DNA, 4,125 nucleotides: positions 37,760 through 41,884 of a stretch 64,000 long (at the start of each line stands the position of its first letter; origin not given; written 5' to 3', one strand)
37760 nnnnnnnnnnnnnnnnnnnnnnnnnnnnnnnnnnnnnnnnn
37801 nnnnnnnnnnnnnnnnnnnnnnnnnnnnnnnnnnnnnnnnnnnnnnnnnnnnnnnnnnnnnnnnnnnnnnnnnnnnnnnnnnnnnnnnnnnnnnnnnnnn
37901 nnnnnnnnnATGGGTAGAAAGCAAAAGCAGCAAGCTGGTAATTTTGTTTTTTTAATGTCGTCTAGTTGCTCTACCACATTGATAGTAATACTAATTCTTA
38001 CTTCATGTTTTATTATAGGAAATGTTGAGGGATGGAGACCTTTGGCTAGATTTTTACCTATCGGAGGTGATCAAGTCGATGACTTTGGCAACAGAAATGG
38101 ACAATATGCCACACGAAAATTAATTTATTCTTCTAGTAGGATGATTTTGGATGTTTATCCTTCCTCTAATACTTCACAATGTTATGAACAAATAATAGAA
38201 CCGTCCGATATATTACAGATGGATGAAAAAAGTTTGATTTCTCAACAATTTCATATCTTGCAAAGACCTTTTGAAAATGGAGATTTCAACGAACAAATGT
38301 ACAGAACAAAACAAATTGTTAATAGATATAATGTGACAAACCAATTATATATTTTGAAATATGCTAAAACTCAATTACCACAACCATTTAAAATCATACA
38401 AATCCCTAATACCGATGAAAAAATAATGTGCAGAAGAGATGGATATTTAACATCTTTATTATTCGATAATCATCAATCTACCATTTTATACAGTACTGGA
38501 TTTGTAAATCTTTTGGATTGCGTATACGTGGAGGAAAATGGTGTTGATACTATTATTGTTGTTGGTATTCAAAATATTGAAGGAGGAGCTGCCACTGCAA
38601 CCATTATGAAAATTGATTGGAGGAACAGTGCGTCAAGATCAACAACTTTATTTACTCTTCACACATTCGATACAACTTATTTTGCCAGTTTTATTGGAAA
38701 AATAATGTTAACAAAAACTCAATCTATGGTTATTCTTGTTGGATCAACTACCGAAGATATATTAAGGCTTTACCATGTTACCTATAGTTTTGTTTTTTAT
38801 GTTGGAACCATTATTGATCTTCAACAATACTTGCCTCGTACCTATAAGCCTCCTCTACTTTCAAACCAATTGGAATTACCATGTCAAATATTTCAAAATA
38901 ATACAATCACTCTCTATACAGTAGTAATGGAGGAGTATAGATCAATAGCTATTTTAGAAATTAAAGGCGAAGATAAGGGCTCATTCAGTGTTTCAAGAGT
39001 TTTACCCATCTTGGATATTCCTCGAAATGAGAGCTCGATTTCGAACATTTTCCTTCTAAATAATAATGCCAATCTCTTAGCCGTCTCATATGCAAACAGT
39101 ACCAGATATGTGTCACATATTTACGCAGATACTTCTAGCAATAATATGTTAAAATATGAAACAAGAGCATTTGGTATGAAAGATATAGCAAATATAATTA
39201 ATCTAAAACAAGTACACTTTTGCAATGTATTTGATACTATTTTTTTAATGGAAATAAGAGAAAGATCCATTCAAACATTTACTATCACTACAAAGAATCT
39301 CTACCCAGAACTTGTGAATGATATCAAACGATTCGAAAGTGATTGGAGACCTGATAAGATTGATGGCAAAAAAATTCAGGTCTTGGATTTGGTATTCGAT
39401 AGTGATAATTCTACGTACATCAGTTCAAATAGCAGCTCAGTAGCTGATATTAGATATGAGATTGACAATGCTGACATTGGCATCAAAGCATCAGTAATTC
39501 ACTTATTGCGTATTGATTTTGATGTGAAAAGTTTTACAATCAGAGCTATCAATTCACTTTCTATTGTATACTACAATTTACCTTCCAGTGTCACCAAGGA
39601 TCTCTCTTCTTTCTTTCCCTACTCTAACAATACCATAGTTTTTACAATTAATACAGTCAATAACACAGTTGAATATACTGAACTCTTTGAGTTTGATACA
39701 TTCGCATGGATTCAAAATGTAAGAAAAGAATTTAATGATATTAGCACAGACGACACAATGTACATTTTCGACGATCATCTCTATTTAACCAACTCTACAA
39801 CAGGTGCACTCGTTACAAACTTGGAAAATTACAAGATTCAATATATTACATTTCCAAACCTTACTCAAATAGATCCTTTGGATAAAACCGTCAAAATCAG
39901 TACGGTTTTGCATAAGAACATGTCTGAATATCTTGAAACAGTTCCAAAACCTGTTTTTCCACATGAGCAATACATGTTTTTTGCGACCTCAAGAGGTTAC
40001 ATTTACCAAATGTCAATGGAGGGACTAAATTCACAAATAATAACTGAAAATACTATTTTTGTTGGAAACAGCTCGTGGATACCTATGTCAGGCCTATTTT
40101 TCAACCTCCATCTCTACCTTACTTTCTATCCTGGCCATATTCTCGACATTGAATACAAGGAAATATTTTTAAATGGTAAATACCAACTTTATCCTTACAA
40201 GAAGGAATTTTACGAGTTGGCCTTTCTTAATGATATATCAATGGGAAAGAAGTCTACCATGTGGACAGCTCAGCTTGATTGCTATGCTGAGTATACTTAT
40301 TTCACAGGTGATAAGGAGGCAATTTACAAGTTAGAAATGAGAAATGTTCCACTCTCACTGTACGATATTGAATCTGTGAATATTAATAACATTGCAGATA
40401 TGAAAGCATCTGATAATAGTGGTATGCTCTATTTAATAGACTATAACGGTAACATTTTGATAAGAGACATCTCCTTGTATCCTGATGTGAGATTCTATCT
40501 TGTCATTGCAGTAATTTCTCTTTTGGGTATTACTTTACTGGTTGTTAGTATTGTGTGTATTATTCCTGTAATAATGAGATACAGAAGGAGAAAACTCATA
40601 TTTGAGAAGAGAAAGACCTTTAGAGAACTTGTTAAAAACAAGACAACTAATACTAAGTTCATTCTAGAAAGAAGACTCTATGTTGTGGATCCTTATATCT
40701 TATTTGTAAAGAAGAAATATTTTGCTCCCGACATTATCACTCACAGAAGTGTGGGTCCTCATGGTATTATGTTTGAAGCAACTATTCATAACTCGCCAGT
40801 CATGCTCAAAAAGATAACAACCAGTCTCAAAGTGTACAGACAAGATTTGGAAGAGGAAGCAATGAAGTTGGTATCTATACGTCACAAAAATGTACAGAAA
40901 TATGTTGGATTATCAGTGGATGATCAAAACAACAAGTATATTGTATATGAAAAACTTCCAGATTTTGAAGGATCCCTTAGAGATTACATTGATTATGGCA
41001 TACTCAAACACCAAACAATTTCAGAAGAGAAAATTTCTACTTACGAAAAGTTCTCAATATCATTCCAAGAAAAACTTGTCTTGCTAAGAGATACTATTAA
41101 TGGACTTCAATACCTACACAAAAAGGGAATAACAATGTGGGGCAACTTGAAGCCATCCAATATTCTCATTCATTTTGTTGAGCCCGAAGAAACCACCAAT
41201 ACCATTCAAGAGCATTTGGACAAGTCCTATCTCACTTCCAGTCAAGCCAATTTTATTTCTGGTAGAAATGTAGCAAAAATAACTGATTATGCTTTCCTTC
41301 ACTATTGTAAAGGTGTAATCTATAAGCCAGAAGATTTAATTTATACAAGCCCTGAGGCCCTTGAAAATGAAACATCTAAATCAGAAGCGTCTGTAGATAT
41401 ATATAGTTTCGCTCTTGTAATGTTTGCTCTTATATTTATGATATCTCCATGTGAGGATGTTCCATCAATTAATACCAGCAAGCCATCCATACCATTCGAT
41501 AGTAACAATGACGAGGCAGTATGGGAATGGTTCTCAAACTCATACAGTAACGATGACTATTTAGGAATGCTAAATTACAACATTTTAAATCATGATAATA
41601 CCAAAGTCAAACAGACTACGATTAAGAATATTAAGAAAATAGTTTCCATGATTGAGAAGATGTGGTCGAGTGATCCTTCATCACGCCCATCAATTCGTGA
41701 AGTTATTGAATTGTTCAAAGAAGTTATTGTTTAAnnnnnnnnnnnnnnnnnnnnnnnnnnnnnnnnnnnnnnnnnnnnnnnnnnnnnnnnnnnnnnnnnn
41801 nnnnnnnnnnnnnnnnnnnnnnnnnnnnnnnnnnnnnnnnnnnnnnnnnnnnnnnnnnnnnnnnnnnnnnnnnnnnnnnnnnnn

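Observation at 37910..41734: Receptor-like transmembrane kinase predicted to be a pseudokinase (HRD to WGN, DFG to DYA)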

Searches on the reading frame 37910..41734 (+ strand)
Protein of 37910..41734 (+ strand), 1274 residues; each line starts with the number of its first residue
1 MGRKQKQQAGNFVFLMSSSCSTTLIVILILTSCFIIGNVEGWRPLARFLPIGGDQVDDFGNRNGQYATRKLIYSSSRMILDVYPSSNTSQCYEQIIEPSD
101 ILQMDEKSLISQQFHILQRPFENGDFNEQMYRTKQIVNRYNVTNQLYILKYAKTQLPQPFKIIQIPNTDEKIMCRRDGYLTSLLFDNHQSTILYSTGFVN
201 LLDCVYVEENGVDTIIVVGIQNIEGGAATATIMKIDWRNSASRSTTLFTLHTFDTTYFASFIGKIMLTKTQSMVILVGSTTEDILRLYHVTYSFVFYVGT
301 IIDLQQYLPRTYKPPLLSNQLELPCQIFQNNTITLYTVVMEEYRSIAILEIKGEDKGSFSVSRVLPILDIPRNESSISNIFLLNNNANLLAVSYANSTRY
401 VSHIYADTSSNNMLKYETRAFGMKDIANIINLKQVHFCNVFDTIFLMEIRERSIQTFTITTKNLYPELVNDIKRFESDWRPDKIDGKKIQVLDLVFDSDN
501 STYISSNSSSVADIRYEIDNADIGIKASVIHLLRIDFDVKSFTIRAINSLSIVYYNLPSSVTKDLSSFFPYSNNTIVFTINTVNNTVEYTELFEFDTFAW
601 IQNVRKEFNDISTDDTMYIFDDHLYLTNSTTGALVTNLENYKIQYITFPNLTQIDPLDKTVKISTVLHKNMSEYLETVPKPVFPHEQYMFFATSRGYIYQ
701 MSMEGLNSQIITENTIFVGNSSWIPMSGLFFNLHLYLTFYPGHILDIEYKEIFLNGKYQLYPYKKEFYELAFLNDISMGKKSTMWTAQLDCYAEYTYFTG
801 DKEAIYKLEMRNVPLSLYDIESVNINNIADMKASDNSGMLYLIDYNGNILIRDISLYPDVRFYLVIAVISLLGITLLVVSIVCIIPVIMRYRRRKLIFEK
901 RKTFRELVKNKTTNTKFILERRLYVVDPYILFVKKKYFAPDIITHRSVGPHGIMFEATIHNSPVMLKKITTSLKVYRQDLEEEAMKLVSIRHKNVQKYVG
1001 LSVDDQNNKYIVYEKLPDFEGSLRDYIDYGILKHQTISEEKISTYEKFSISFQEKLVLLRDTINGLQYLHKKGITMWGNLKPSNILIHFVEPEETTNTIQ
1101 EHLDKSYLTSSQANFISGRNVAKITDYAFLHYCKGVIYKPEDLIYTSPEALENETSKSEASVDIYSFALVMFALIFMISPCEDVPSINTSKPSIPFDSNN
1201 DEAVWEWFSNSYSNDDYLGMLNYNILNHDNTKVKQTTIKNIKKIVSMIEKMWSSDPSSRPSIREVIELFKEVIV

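Call 3: search_protein_families(library=pfam, proteins=[window:37910-41734:+], max_evalue=0.1)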
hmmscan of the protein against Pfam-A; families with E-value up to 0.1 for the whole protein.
window:37910-41734:+ (1274 aa): 2 families
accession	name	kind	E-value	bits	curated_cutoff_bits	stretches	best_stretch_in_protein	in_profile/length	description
PF07714.23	PK_Tyr_Ser-Thr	-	8.7e-14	51.9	23.1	1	958-1267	25-256/258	Protein tyrosine and serine/threonine kinase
PF00069.31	Pkinase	-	1.7e-13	51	31.7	1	961-1266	24-258/263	Protein kinase domain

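Call 5: find_homologous_proteins(query=window:37910-41734:+)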
Query window:37910-41734:+ (1274 aa): 3 proteins with E <= 0.001 among 5933 candidates.
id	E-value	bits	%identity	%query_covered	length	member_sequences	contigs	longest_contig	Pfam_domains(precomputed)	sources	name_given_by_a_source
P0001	0.0e+0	2683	100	94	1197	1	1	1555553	PF07714.24,PF00069.32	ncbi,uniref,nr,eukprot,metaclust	ncbi:predicted protein [Naegleria gruberi]|uniref:Predicted protein n=1 Tax=Naegleria gruberi TaxID=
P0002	0.0e+0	1253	47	99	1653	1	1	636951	PF07714.24,PF00069.32,PF00849.28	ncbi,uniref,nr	ncbi:hypothetical protein C9374_005200 [Naegleria lovaniensis]|uniref:Protein kinase domain-containi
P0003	2.0e-245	836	45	72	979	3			-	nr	nr:unnamed protein product [Naegleria fowleri]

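Call 21: find_encoding_contigs(protein=P0003, flank=6000, max_places=3)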
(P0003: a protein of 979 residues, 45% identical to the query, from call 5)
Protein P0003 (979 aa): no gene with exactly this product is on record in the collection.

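Call 22: find_encoding_contigs(protein=P0002, flank=6000, max_places=2)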
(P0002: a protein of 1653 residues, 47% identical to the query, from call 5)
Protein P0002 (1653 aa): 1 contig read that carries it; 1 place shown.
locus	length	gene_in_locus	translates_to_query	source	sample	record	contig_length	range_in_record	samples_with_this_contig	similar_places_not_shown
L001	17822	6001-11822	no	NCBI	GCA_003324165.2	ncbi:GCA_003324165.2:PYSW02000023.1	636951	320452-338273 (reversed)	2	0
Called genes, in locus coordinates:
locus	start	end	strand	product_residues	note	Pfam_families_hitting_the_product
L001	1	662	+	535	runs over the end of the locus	PF03747:ADP_ribosyl_GH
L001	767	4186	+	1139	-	PF00069:Pkinase, PF07714:PK_Tyr_Ser-Thr, PF00644:PARP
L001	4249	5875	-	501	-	-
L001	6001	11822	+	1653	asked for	PF00849:PseudoU_synth_2, PF00069:Pkinase, PF07714:PK_Tyr_Ser-Thr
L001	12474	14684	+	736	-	PF00169:PH, PF15413:PH_11 (weak)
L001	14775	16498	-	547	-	-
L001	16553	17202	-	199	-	-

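Call 25: list_cluster_members(proteins=[P0003, P0001])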
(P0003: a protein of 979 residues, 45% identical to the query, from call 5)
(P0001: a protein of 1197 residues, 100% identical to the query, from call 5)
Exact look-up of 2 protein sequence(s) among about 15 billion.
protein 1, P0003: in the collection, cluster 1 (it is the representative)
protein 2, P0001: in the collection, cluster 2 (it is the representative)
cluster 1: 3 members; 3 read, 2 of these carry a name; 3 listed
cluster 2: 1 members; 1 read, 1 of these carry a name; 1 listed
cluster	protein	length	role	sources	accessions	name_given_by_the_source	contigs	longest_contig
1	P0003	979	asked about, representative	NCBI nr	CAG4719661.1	unnamed protein product [Naegleria fowleri]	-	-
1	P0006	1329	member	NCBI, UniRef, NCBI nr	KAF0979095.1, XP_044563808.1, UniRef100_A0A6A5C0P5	hypothetical protein FDP41_002165 [Naegleria fowleri] | Protein kinase domain-containing protein n=1 Tax=Naegleria fowleri TaxID=5763 ... | uncharacterized protein FDP41_002165 [Naegleria fowleri]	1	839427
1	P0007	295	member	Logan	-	-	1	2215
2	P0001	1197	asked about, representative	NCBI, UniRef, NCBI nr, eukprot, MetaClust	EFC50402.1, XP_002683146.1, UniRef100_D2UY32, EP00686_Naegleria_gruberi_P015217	predicted protein [Naegleria gruberi] | Predicted protein n=1 Tax=Naegleria gruberi TaxID=5762 RepID=D2UY32_NAEGR | uncharacterized protein NAEGRDRAFT_45081 [Naegleria gruberi]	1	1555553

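Call 54: find_encoding_contigs(protein=P0006, flank=6000, max_places=2)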
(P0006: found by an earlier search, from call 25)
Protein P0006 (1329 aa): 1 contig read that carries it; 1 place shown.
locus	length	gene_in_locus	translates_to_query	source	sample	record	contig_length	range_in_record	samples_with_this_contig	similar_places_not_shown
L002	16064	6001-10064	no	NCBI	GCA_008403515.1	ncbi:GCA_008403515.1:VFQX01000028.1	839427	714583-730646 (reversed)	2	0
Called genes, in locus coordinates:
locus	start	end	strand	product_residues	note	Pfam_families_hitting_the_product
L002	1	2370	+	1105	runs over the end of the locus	PF00069:Pkinase (weak), PF07714:PK_Tyr_Ser-Thr (weak), PF00644:PARP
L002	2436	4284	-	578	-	-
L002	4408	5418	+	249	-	PF00849:PseudoU_synth_2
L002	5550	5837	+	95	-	-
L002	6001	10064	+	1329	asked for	PF00069:Pkinase, PF07714:PK_Tyr_Ser-Thr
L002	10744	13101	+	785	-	PF00169:PH, PF15413:PH_11 (faint)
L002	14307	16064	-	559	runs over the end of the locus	PF01544:CorA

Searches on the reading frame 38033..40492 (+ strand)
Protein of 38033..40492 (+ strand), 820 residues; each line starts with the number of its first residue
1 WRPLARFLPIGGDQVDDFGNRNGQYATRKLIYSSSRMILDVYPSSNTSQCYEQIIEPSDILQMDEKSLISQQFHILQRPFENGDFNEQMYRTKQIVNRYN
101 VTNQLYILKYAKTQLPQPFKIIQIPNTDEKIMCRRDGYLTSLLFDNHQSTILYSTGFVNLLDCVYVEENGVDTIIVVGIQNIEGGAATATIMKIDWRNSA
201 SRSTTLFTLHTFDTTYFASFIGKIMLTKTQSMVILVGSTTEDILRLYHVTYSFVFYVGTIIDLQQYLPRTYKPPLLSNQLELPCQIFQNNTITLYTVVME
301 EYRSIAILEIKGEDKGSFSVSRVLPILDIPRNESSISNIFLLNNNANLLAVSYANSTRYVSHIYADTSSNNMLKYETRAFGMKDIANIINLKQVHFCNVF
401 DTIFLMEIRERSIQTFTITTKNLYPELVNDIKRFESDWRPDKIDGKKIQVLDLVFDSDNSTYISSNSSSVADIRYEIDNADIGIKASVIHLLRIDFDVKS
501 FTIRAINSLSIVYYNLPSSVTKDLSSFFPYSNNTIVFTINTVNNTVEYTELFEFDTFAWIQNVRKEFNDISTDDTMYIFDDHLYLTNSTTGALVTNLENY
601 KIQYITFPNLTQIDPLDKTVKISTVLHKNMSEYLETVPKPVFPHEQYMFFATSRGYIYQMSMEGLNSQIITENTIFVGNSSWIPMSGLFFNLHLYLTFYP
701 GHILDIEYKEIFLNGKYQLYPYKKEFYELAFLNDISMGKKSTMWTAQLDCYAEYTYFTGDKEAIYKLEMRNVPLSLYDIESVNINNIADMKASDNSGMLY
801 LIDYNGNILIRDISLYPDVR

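Call 28: predict_structure(alignment_id=A2)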
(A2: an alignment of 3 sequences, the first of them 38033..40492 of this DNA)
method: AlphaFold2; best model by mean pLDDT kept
length: 820 residues; sequences in the alignment: 3
mean_pLDDT: 30.3   pTM: 0.22
mean pLDDT of the five models: 30.3, 27.4, 26.0, 25.8, 25.6
residues with pLDDT >= 90: 0; 70-90: 0; 50-70: 0; < 50: 820
segments of 3 or more residues with pLDDT < 50: 1-820
pLDDT, mean of each block of 10 residues (from residue 1): 25 31 25 22 23 24 22 23 25 22 22 24 27 24 22 24 32 31 27 30 27 30 34 37 36 31 29 23 25 33 36 35 38 36 36 37 37 32 27 28 29 28 26 26 27 26 26 24 24 26 23 27 29 29 27 34 36 35 37 35 38 32 26 27 33 34 37 28 28 37 40 35 40 35 33 35 33 33 38 39 43 35
secondary structure, 60 per line:
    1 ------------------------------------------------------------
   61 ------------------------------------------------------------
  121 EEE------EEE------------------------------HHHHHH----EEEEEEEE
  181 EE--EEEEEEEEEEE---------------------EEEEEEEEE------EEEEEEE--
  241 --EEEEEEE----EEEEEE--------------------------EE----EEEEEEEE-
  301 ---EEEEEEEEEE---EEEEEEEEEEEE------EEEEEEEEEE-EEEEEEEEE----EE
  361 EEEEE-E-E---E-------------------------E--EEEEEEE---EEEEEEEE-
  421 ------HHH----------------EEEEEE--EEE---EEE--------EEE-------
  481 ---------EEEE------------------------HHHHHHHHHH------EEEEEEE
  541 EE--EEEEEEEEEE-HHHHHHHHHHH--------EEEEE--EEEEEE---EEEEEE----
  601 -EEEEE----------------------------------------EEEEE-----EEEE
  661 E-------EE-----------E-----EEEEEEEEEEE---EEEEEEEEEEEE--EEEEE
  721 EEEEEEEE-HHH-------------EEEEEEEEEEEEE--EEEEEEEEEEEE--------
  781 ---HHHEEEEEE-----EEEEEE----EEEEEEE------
elements in order (helices of 4 or more, strands of 3 or more residues): E121-123 E130-132 H163-168 E173-182 E185-195 E217-225 E232-238 E243-249 E254-259 E292-299 E304-313 E317-328 E335-344 E346-354 E359-365 E402-408 E412-419 E446-451 E454-456 E460-462 E471-473 E490-493 H518-527 E534-542 E545-554 H556-566 E575-579 E582-587 E591-596 E602-606 E647-651 E657-661 E688-698 E702-713 E716-728 E746-758 E761-772 E787-792 E798-803 E808-814

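Call 29: search_protein_representatives(alignment_id=A2)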
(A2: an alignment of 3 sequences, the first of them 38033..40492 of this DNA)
Query: 3 sequences, 829 profile positions. Proteins with E-value up to 0.001 (for the whole library): 3; up to 1e-10: 3; up to 1e-30: 3. The best 3 are listed.
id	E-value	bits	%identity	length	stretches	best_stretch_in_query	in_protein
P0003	0.0e+00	1699.4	-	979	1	1-829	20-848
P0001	0.0e+00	1440.8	-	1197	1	37-829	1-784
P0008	2.0e-244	830.1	-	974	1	1-829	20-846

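Call 34: search_protein_families(library=pfam, alignment_id=A2, max_evalue=10)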
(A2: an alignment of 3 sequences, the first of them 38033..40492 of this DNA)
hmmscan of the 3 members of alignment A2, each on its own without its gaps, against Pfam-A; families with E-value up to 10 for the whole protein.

A. member 1, window:38033-40492:+ (820 aa): 0 families

B. families by the number of members that match (of 3 scanned): 1 family
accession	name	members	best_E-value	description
PF23781.1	Phage_TAC_16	1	0.2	Phage tail assembly chaperone protein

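Call 55: find_encoding_contigs(protein=P0008, flank=6000, max_places=2)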
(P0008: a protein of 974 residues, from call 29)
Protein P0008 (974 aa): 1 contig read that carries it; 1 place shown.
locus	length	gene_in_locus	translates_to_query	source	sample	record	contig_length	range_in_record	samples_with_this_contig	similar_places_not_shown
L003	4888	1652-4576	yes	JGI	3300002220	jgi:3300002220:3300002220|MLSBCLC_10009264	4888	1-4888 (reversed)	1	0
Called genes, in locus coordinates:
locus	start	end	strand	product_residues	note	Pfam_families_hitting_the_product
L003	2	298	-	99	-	?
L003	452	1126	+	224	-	PF00849:PseudoU_synth_2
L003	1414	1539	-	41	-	-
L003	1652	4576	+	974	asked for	-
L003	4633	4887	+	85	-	?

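Call 59: search_solved_structures(query=A2, max_evalue=10)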
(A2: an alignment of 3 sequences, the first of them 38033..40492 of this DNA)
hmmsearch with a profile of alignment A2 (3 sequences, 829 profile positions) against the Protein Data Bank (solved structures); distinct sequences matched with E-value up to 10: 0.

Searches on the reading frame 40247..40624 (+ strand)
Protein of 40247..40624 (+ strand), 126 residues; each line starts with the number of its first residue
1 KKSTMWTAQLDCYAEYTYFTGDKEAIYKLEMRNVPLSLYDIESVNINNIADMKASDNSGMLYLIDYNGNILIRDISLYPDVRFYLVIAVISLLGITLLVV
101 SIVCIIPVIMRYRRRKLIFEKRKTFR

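Call 64: find_related_loci(query=A7, collection=metagenome_contigs, flank=6000)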
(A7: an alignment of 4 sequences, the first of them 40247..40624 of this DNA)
Query A7 (126 aa) in metagenome_contigs; peptide patterns used: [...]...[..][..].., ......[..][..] (x = any residue, [..] = any of these).
78 stretches matched a pattern, but none encodes a relative of the query by tblastn (E <= 1e-3).
